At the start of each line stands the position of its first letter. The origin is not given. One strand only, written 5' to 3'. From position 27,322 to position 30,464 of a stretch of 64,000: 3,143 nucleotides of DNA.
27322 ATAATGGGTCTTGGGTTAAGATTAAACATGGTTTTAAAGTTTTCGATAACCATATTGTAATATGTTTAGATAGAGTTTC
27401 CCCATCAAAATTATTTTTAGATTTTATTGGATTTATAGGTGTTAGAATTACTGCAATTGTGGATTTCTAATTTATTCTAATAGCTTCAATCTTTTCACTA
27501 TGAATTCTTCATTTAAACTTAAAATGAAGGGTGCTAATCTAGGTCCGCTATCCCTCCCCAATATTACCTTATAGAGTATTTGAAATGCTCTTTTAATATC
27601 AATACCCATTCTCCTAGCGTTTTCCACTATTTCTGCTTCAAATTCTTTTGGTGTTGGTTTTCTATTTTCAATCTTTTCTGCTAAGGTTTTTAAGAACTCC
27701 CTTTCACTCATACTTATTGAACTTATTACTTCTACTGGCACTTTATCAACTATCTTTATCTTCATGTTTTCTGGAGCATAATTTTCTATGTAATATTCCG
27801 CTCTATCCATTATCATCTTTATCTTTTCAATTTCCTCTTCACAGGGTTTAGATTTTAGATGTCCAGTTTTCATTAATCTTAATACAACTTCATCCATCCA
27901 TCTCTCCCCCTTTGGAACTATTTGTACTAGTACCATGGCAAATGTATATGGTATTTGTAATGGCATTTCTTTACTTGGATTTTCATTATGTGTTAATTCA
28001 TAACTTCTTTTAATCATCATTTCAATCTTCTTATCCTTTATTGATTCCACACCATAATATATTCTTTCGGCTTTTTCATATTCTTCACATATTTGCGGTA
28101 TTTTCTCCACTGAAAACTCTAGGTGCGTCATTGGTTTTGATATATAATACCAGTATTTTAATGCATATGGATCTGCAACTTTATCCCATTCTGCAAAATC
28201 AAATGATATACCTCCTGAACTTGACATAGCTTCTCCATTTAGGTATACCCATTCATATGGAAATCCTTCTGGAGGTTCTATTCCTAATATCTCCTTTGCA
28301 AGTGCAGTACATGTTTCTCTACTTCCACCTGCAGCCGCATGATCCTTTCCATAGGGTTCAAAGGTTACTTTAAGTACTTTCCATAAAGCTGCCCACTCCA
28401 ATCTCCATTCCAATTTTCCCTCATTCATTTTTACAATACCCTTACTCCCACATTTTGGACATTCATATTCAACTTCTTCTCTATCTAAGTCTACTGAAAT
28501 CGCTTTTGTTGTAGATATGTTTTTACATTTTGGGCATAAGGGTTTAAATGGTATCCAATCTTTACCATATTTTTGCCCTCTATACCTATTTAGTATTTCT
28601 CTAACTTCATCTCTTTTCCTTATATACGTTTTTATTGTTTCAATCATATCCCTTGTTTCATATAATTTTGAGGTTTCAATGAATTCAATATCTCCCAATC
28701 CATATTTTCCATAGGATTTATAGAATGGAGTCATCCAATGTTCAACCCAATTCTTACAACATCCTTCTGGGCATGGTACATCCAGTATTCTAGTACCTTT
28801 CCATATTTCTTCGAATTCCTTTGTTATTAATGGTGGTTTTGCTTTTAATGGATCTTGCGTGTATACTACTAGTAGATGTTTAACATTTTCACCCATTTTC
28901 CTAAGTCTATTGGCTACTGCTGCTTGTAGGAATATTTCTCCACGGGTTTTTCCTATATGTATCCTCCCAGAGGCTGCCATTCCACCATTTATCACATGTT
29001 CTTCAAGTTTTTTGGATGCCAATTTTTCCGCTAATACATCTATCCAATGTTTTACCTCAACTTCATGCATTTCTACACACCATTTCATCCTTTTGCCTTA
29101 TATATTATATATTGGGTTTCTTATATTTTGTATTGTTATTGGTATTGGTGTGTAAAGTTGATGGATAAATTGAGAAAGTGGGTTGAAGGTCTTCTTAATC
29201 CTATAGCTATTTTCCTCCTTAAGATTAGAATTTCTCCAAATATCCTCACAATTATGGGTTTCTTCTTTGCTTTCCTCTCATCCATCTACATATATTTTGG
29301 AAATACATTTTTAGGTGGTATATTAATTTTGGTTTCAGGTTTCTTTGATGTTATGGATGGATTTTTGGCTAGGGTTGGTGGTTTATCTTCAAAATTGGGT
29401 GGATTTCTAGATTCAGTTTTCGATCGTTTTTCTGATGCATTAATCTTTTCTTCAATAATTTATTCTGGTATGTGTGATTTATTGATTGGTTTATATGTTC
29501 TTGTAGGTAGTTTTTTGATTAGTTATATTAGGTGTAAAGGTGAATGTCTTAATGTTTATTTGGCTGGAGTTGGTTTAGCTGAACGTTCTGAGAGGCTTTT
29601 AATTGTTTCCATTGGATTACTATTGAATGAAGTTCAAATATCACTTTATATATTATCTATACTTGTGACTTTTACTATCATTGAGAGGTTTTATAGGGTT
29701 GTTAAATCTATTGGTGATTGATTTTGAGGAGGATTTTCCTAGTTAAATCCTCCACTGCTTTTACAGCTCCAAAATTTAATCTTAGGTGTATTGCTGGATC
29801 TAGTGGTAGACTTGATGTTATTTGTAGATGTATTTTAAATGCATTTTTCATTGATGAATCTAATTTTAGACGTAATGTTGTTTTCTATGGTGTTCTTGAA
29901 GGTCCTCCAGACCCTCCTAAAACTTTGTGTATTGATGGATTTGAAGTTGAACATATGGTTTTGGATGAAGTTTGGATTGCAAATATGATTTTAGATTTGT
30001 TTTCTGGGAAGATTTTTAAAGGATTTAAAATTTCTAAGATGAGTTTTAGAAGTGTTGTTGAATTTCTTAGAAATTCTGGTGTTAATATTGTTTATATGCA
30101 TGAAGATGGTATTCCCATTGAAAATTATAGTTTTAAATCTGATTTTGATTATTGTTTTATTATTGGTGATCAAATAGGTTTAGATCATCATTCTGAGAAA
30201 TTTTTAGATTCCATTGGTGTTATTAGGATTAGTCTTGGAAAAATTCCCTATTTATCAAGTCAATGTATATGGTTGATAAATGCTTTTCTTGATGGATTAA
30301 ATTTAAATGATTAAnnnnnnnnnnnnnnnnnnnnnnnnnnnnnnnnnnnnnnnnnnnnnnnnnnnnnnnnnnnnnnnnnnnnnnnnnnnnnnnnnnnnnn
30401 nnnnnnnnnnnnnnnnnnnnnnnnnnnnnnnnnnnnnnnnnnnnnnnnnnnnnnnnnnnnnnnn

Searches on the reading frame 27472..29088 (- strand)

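Call 56: search_protein_families(library=pfam, proteins=[window:27472-29088:-], max_evalue=0.001)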
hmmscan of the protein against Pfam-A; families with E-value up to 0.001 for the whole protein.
window:27472-29088:- (538 aa): 1 family
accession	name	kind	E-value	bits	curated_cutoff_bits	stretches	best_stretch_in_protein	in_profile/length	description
PF01921.24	tRNA-synt_1f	-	4.8e-97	325.6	27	1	13-367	1-358/360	tRNA synthetases class I (K)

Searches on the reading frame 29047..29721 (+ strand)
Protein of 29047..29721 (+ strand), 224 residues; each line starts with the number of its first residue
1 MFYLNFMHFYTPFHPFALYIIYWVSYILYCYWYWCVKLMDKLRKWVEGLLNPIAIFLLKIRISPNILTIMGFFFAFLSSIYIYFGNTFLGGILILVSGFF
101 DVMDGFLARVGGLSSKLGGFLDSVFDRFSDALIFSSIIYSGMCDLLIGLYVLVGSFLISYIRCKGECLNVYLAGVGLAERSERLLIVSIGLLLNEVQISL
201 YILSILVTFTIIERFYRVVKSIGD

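Call 56: search_protein_families(library=pfam, proteins=[window:29047-29721:+], max_evalue=0.001)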
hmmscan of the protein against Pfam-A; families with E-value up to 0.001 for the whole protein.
window:29047-29721:+ (224 aa): 1 family
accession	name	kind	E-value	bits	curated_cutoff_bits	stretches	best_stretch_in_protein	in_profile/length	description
PF01066.26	CDP-OH_P_transf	-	5.7e-14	53.2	22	1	63-163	3-104/152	CDP-alcohol phosphatidyltransferase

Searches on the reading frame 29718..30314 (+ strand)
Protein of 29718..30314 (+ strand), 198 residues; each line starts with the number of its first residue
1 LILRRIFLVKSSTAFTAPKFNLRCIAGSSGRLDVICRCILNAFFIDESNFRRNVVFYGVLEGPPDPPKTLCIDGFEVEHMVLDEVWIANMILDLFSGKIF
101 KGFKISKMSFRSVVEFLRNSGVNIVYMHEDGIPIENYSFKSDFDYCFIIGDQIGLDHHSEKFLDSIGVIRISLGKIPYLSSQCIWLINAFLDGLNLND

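Call 56: search_protein_families(library=pfam, proteins=[window:29718-30314:+], max_evalue=0.001)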
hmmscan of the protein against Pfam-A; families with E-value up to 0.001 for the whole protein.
window:29718-30314:+ (198 aa): 1 family
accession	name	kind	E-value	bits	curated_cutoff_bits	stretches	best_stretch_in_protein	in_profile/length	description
PF04013.17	Methyltrn_RNA_2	-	4.3e-41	141.3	25.5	1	5-193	2-195/198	Putative SAM-dependent RNA methyltransferase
